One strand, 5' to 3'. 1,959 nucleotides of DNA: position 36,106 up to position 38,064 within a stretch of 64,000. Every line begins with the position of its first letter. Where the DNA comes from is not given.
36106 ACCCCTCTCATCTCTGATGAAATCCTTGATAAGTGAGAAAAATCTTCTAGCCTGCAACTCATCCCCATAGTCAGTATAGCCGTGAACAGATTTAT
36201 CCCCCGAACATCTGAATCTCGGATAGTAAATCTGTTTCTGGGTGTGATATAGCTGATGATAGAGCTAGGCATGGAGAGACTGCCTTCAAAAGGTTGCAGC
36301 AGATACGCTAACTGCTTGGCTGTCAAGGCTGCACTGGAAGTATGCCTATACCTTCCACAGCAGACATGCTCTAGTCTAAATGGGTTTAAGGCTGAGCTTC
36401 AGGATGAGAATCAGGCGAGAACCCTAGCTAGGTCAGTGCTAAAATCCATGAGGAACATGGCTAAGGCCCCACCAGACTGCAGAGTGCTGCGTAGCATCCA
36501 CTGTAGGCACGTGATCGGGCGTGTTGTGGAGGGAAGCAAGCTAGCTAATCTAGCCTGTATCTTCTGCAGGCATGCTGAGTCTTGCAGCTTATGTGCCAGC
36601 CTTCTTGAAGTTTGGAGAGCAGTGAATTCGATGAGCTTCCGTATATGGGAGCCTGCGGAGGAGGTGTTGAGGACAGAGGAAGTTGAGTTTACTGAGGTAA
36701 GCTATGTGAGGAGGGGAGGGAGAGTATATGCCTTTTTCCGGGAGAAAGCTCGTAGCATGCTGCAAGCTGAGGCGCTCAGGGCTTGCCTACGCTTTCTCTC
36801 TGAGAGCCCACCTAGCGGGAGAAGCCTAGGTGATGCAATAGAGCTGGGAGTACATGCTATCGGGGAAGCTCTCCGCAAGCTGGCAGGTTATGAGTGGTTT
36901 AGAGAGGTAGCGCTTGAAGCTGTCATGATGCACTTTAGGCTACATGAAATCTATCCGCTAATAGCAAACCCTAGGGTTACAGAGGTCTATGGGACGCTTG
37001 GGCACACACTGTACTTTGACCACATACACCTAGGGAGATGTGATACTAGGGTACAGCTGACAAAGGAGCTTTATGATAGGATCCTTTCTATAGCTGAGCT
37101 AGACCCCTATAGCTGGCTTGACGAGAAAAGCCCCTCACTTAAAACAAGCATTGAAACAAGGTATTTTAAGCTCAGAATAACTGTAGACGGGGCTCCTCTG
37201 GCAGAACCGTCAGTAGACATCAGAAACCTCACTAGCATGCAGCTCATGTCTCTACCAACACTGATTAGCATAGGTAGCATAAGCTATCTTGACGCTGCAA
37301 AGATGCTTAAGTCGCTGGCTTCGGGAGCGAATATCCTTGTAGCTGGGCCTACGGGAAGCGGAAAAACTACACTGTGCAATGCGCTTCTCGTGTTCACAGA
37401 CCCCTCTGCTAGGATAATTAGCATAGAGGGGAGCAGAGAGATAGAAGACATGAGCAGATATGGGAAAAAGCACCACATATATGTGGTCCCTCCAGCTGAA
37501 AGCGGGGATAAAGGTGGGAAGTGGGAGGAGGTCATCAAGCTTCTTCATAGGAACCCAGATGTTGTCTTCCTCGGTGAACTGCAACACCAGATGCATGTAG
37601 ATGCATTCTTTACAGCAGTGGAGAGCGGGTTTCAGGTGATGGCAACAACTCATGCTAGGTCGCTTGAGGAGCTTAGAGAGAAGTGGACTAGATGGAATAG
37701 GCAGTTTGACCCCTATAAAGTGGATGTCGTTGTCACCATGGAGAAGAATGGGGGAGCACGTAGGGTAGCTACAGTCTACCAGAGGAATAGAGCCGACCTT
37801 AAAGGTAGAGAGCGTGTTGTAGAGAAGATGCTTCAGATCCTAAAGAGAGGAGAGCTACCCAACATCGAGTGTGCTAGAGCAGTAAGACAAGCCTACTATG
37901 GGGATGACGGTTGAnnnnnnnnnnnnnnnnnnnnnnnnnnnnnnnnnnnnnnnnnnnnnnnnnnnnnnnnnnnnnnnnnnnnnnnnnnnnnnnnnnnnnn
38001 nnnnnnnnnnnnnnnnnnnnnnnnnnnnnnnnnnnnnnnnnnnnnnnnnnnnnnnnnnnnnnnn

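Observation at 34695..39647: Type IV pilus-like locus with a Cys-rich N-terminal extension on the assembly ATPase and a split platform protein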

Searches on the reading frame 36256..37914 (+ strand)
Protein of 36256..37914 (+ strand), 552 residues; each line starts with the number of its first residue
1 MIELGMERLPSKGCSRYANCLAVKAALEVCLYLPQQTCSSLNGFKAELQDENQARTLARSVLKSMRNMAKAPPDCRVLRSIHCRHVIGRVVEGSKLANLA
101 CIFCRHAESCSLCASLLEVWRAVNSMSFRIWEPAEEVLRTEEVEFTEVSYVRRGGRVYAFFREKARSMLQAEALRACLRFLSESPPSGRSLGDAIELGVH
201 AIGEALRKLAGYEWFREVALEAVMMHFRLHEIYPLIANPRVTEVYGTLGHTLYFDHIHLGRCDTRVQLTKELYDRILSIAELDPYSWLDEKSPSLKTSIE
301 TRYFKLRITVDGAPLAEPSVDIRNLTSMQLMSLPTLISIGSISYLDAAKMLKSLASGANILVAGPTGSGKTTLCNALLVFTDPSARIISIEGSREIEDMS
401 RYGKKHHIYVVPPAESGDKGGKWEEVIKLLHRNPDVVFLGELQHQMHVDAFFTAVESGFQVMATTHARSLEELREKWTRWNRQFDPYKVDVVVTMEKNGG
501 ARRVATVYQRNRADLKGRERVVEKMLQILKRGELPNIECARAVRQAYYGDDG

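Call 3: search_protein_families(library=pfam, proteins=[window:36256-37914:+], max_evalue=1)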
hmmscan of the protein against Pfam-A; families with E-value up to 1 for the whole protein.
window:36256-37914:+ (552 aa): 29 families (the best 25 are shown)
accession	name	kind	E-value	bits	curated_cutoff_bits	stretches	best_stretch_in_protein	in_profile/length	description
PF00437.27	T2SSE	-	4.4e-17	62.2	24.9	1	295-470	83-248/370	Type II/IV secretion system protein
PF01580.24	FtsK_SpoIIIE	-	3.1e-05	24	24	1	331-379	20-61/221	FtsK/SpoIIIE family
PF00005.33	ABC_tran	-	3.3e-05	24.9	25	1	354-412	8-65/137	ABC transporter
PF00004.35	AAA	-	0.00015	22.6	21.2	1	360-443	1-67/131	ATPase family associated with various cellular activities (AAA)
PF13401.12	AAA_22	-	0.00019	22.2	27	1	359-474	7-72/130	AAA domain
PF19568.5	Spore_III_AA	-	0.00037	20.1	27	1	432-511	224-302/306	Sporulation stage III, protein AA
PF20720.3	nSTAND3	-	0.00096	19.3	27.2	1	350-409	10-70/155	Novel STAND NTPase 3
PF13191.12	AAA_16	-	0.0013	19.7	32.6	1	351-378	16-45/167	AAA ATPase domain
PF13479.12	AAA_24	-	0.0016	18.8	27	1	357-398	2-38/195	AAA domain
PF13555.12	AAA_29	-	0.0018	18.4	27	1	356-383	22-48/61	P-loop containing region of AAA domain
PF00270.35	DEAD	-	0.0029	17.8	26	1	348-377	5-34/167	DEAD/DEAH box helicase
PF13238.12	AAA_18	-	0.0034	18.3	29.4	1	360-377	1-18/128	AAA domain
PF13476.12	AAA_23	-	0.015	16.4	27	1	360-382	22-44/201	AAA domain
PF03029.23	ATP_bind_1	-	0.028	14.6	27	1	362-382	1-21/240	Conserved hypothetical ATP binding protein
PF03193.22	RsgA_GTPase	-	0.031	14.5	30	1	347-379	96-128/174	RsgA GTPase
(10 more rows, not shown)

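Call 4: search_protein_families(library=ncbifam, proteins=[window:36256-37914:+], max_evalue=1)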
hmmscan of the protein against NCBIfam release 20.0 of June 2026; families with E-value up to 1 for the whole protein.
window:36256-37914:+ (552 aa): 79 families (the best 25 are shown)
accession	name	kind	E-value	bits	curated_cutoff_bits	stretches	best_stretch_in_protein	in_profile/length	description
NF058587.1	archaellum_moto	equivalog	2.7e-14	52.8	550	1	318-476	237-392/527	archaellum flagellar ATPase motor FlaI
TIGR03819.1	heli_sec_ATPase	hypoth_equivalog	1.4e-13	50.8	373.15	1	232-472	55-292/340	TadA family conjugal transfer-associated ATPase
TIGR02788.1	VirB11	equivalog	2.7e-13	49.7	249.95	1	352-472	139-257/308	P-type DNA transfer ATPase VirB11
TIGR01420.1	pilT_fam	subfamily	1.8e-12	47.2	319.1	1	338-470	101-232/343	PilT/PilU family type 4a pilus ATPase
NF041000.1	ATPase_ComGA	equivalog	2.1e-12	46.6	300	1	294-473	70-238/267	competence type IV pilus ATPase ComGA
TIGR02782.1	TrbB_P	equivalog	4.3e-12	45.9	304.55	1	234-509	16-292/303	P-type conjugative transfer ATPase TrbB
NF053672.1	bindosome_BasE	exception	1.5e-10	40.5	1000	1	338-470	251-381/512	bindosome assembly system ATPase subunit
NF010475.0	PRK13900.1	equivalog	5.1e-08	32.4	389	1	354-469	157-271/333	type IV secretion system ATPase VirB11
TIGR02525.1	plasmid_TraJ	equivalog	7.6e-08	31.7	368.3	1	361-471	153-263/372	plasmid transfer ATPase TraJ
NF007755.0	PRK10436.1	equivalog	7.9e-08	31.4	617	1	357-472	219-327/465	type II secretion system protein GspE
NF010469.0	PRK13894.1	subfamily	3.3e-07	30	508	1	330-401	122-196/320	conjugal transfer ATPase TrbB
NF010407.0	PRK13833.1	subfamily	3.5e-07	30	499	1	316-399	104-189/323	conjugal transfer protein TrbB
TIGR02858.1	spore_III_AA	equivalog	2.4e-06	27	281.3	1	433-509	196-271/272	stage III sporulation protein AA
TIGR02533.1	type_II_gspE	equivalog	1e-05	24.4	630.25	1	359-467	245-346/486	type II secretion system ATPase GspE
NF010178.0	PRK13657.1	equivalog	1.9e-05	23.3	733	1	355-411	359-414/588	glucan ABC transporter ATP-binding protein/ permease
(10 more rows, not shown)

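Call 5: find_encoding_contigs(protein=window:36256-37914:+, flank=6000, max_places=6)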
Protein window:36256-37914:+ (552 aa): no gene with exactly this product is on record in the collection.

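Call 7: find_homologous_proteins(query=window:36256-37914:+, max_evalue=0.001)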
Query window:36256-37914:+ (552 aa): 66 proteins with E <= 0.001 among 8000 candidates.
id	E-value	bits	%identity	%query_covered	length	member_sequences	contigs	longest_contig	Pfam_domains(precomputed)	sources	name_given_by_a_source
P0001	0.0e+0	1245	100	99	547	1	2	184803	PF00437.27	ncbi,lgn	-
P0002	1.4e-255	867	70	97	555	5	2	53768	PF00437.27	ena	-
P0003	1.2e-62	230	45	48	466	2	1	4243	PF00437.27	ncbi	-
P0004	1.8e-62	230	44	53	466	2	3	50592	PF00437.27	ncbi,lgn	-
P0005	7.4e-62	228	42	53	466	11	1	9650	PF00437.27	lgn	-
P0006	1.3e-60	223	44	50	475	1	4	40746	PF00437.27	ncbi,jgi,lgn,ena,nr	ncbi:MAG TPA: hypothetical protein ENG69_02570 [Candidatus Korarchaeota archaeon]|nr:hypothetical pr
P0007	2.6e-54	203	45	48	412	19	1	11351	PF00437.27,PF13238.13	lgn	-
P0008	3.5e-54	202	45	48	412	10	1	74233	PF00437.27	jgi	jgi:type IV secretory pathway ATPase VirB11/archaellum biosynthesis ATPase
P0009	1.0e-53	201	44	51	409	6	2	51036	PF00437.27,PF03193.23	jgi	jgi:type IV secretory pathway ATPase VirB11/archaellum biosynthesis ATPase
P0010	6.9e-52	195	40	53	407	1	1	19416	PF00437.27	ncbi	-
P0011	2.7e-51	193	38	47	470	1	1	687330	PF00437.27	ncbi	-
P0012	2.9e-49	186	39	53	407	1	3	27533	PF00437.27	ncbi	-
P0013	8.0e-47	178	37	62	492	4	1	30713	PF00437.27,PF20720.4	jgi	-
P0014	9.1e-47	178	33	68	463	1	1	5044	PF00437.27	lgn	-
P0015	6.6e-46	175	37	57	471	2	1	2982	PF00437.27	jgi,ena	-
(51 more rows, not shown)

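Call 9: find_encoding_contigs(protein=P0001, flank=8000, max_places=4)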
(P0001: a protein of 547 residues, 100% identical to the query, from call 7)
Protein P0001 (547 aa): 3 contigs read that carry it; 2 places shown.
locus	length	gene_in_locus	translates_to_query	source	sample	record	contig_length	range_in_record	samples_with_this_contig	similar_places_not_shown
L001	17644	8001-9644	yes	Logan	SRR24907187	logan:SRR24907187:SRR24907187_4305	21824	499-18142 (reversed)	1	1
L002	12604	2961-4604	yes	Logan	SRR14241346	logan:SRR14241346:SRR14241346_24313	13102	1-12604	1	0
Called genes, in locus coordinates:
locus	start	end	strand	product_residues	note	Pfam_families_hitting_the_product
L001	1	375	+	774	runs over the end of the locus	PF04851:ResIII (weak), PF00270:DEAD, PF00271:Helicase_C, PF19306:WHD_Lhr, PF08494:DEAD_assoc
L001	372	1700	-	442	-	-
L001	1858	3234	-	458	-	PF02350:Epimerase_2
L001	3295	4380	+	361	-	PF01008:IF-2B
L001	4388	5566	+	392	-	PF01895:PhoU, PF02080:TrkA_C, PF01895:PhoU, PF02080:TrkA_C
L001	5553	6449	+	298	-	PF00491:Arginase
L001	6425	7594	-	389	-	-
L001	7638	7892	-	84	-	-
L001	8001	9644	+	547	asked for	PF00437:T2SSE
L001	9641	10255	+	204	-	-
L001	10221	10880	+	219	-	-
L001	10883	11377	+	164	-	-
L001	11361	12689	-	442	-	PF00464:SHMT, PF00155:Aminotran_1_2 (weak), PF01041:DegT_DnrJ_EryC1 (weak)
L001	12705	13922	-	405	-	PF01368:DHH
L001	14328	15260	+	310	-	PF01408:GFO_IDH_MocA, PF02894:GFO_IDH_MocA_C, PF22725:GFO_IDH_MocA_C3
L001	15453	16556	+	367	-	PF01974:tRNA_int_endo, PF02778:tRNA_int_endo_N, PF01974:tRNA_int_endo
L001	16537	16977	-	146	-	PF01870:Hjc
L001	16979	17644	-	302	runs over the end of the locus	PF00557:Peptidase_M24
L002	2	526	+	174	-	?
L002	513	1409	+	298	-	PF00491:Arginase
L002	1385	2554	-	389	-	-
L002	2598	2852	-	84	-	-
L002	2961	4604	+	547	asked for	PF00437:T2SSE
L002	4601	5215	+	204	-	-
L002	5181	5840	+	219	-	-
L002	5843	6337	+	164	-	-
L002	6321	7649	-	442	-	PF00464:SHMT, PF00155:Aminotran_1_2 (weak), PF01041:DegT_DnrJ_EryC1 (weak)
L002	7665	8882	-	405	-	PF01368:DHH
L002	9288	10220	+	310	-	PF01408:GFO_IDH_MocA, PF02894:GFO_IDH_MocA_C, PF22725:GFO_IDH_MocA_C3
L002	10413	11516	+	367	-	PF01974:tRNA_int_endo, PF02778:tRNA_int_endo_N, PF01974:tRNA_int_endo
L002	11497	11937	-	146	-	PF01870:Hjc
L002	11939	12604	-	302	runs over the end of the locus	PF00557:Peptidase_M24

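Call 10: find_encoding_contigs(protein=P0002, flank=8000, max_places=4)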
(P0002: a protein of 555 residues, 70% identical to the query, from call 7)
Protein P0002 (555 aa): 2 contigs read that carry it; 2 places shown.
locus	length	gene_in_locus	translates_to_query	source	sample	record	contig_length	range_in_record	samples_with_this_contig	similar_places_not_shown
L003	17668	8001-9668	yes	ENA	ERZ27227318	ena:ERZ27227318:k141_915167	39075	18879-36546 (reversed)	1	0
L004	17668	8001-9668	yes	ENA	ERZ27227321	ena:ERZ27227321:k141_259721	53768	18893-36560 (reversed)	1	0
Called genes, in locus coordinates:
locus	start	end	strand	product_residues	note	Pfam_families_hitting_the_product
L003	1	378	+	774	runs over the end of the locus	PF04851:ResIII, PF00270:DEAD, PF00271:Helicase_C, PF19306:WHD_Lhr, PF08494:DEAD_assoc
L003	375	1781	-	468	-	PF01835:MG2 (faint), PF13620:CarboxypepD_reg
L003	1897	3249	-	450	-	PF02350:Epimerase_2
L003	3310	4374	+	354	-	PF01008:IF-2B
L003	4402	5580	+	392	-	PF01895:PhoU, PF02080:TrkA_C, PF01895:PhoU, PF02080:TrkA_C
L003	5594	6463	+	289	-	PF00491:Arginase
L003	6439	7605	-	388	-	-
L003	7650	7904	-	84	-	-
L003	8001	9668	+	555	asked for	PF00437:T2SSE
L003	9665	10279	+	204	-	-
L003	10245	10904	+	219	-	-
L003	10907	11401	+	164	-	-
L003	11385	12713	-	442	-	PF00464:SHMT, PF00155:Aminotran_1_2 (weak), PF01041:DegT_DnrJ_EryC1 (weak)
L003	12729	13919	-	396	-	PF01368:DHH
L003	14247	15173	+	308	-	PF01408:GFO_IDH_MocA, PF02894:GFO_IDH_MocA_C, PF22725:GFO_IDH_MocA_C3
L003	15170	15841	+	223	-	-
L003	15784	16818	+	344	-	PF01974:tRNA_int_endo, PF02778:tRNA_int_endo_N, PF01974:tRNA_int_endo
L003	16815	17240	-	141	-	PF01870:Hjc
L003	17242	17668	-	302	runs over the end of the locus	PF00557:Peptidase_M24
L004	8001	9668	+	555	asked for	PF00437:T2SSE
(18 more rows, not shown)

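Call 13: find_related_loci(query=A1, collection=genome_contigs, flank=6000)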
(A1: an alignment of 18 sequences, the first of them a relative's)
Query A1 (547 aa) in genome_contigs; peptide patterns used: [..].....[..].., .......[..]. (x = any residue, [..] = any of these).
600 stretches matched a pattern (row limit reached: there are more); 426 encode a relative of the query (tblastn E <= 1e-3); the best 80 are kept; 80 distinct loci.
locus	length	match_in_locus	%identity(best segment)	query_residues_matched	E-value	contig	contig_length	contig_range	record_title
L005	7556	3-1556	70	28-544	0e+0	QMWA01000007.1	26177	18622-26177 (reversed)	MAG: Thermoproteota archaeon isolate B14_G2 B14_Guay2_scaffold_00158, whole genome shotgun sequence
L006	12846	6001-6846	39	216-508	1e-52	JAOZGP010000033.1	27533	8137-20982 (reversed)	MAG: Thermoproteota archaeon isolate INS_M34_B71 k127_192094, whole genome shotgun sequence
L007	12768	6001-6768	38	216-476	2e-51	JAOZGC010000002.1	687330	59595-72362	MAG: Thermoproteota archaeon isolate INS_M21_B183 k127_777498, whole genome shotgun sequence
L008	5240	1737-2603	38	184-476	2e-49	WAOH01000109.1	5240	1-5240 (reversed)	MAG: Thermoproteota archaeon isolate S143_77_esom k151_338785, whole genome shotgun sequence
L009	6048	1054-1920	38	184-476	3e-49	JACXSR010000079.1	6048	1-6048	MAG: Thermoproteota archaeon isolate Hulk_76 scaffold_9906_c1, whole genome shotgun sequence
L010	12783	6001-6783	39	212-479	1e-46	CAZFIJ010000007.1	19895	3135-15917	MAG TPA_asm: uncultured Nitrososphaerota archaeon isolate binchicken_co25_126 genome assembly, contig: k141_28946, whole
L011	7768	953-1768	39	212-492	9e-46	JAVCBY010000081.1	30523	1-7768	MAG: Thermoproteota archaeon isolate LHC4 LHC_9, whole genome shotgun sequence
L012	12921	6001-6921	35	162-476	1e-44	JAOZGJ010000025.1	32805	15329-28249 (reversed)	MAG: Thermoproteota archaeon isolate INS_M22_B125 k127_260588, whole genome shotgun sequence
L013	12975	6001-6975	31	212-527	5e-41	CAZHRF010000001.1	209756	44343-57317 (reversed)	MAG TPA_asm: uncultured archaeon isolate SRP141376_co2_229 genome assembly, contig: NODE_88_length_209756_cov_98.452363,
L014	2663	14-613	42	270-476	2e-40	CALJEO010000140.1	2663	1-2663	MAG: uncultured archaeon isolate S1_Bin_METABAT__350_sub_1 genome assembly, contig: c_000002014282, whole genome shotgun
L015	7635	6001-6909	32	208-504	8e-38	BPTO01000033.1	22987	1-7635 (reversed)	MAG: Candidatus Heimdallarchaeota archaeon 8H_bin2 DNA, 8H_mb2_bin2_NODE_89, whole genome shotgun sequence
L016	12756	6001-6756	37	224-472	3e-37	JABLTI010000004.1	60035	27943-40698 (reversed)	MAG: Promethearchaeati archaeon isolate HMA_bin2.83 metabat2_83_fa_scaffold_252, whole genome shotgun sequence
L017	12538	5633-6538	31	223-515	2e-35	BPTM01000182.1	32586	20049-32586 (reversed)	MAG: Candidatus Heimdallarchaeota archaeon 7H_bin003 DNA, 7H_mbSensitive_bin3_NODE_70, whole genome shotgun sequence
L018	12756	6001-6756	37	224-472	2e-35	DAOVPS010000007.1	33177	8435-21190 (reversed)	MAG TPA_asm: Candidatus Heimdallarchaeota archaeon isolate CSMAG_1555 CSMAG_1555_k141_1456179_length_33177_cov_34.2809,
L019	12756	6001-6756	36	224-472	6e-35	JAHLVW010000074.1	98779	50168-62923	MAG: Candidatus Heimdallarchaeota archaeon isolate 12F4_9 k141_52146, whole genome shotgun sequence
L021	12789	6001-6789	34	208-472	2e-25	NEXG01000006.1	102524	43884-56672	MAG: Candidatus Marsarchaeota G2 archaeon ECH_B_1 Archaeal_consort1_NAG2_g2_scaffold00006, whole genome shotgun sequence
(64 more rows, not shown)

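Call 21: search_protein_families(library=pfam, proteins=[L006:6846-7772:+, L008:2755-3696:+, L010:6902-7822:+, L013:7080-7889:+, L013:7867-8484:+, L016:7274-8089:+, L016:8095-8736:+, L021:7010-8215:+, L007:6957-7679:+, L007:7861-8373:+], max_evalue=1)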
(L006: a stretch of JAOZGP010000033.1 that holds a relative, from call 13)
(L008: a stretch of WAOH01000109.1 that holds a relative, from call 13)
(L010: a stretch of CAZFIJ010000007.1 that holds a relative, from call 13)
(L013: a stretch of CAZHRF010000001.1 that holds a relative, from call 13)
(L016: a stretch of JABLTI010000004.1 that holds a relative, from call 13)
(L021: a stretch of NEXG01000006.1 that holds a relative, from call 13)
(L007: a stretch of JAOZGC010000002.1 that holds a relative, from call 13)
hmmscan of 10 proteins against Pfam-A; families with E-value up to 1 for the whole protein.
L006:6846-7772:+ (308 aa): 0 families

L008:2755-3696:+ (313 aa): 3 families
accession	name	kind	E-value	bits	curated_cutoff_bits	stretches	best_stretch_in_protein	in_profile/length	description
PF00482.28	T2SSF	-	0.0029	18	25.2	1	59-119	63-123/125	Type II secretion system (T2SS), protein F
PF11196.13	DUF2834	-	0.069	13.9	22.9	1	89-119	62-93/96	Protein of unknown function DUF2834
PF00487.30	FA_desaturase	-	0.39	10.9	29.7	1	82-139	118-175/253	Fatty acid desaturase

L010:6902-7822:+ (306 aa): 3 families
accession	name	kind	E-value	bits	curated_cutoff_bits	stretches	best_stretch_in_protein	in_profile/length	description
PF00482.28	T2SSF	-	0.034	14.6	25.2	1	157-247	36-119/125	Type II secretion system (T2SS), protein F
PF24722.1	DUF7674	-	0.17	12.4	27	1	57-113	25-80/111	Domain of unknown function (DUF7674)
PF02453.23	Reticulon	-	0.62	10.4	31.8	0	206-278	67-139/157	Reticulon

L013:7080-7889:+ (269 aa): 6 families
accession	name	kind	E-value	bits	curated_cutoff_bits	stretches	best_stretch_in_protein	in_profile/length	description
PF12811.12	BaxI_1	-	0.09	12.8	26.2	1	209-262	54-106/233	Bax inhibitor 1 like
PF11712.13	Vma12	-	0.092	13.2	25.5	0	35-81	68-117/137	Endoplasmic reticulum-based factor for assembly of V-ATPase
PF22883.1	Consortin_N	-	0.093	13.1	27.7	1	121-144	4-27/52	Consortin, N-terminal domain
PF13567.11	DUF4131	-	0.12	12.5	31.6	0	209-258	6-55/165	Domain of unknown function (DUF4131)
PF06836.17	DUF1240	-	0.63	11.2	24.3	1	73-141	10-75/95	Protein of unknown function (DUF1240)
PF20990.2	DUF2207_C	-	0.8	9.8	33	0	24-87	116-183/247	Predicted membrane protein (DUF2207) C-terminal domain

L013:7867-8484:+ (205 aa): 1 family
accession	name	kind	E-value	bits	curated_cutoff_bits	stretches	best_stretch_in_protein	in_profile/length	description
PF07690.21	MFS_1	-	0.013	14.9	33.4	1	109-199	197-288/347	Major Facilitator Superfamily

L016:7274-8089:+ (271 aa): 3 families
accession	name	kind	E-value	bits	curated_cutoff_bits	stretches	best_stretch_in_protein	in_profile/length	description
PF20990.2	DUF2207_C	-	0.0099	16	33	1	30-93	125-192/247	Predicted membrane protein (DUF2207) C-terminal domain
PF00487.30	FA_desaturase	-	0.2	11.8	29.7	0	35-89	124-178/253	Fatty acid desaturase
PF12420.13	DUF3671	-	0.2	11.5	34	1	14-91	130-214/223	Fam-L, Fam-M like protein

L016:8095-8736:+ (213 aa): 1 family
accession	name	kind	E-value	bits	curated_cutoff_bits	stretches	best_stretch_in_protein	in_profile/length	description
PF13107.11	DUF3964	-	0.28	12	27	0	172-205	57-90/109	Protein of unknown function (DUF3964)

L021:7010-8215:+ (401 aa): 0 families

L007:6957-7679:+ (240 aa): 0 families

L007:7861-8373:+ (170 aa): 1 family
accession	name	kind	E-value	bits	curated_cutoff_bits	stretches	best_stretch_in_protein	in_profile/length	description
PF01478.23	Peptidase_A24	-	0.0044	17.9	26.5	1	58-146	8-99/104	Type IV leader peptidase family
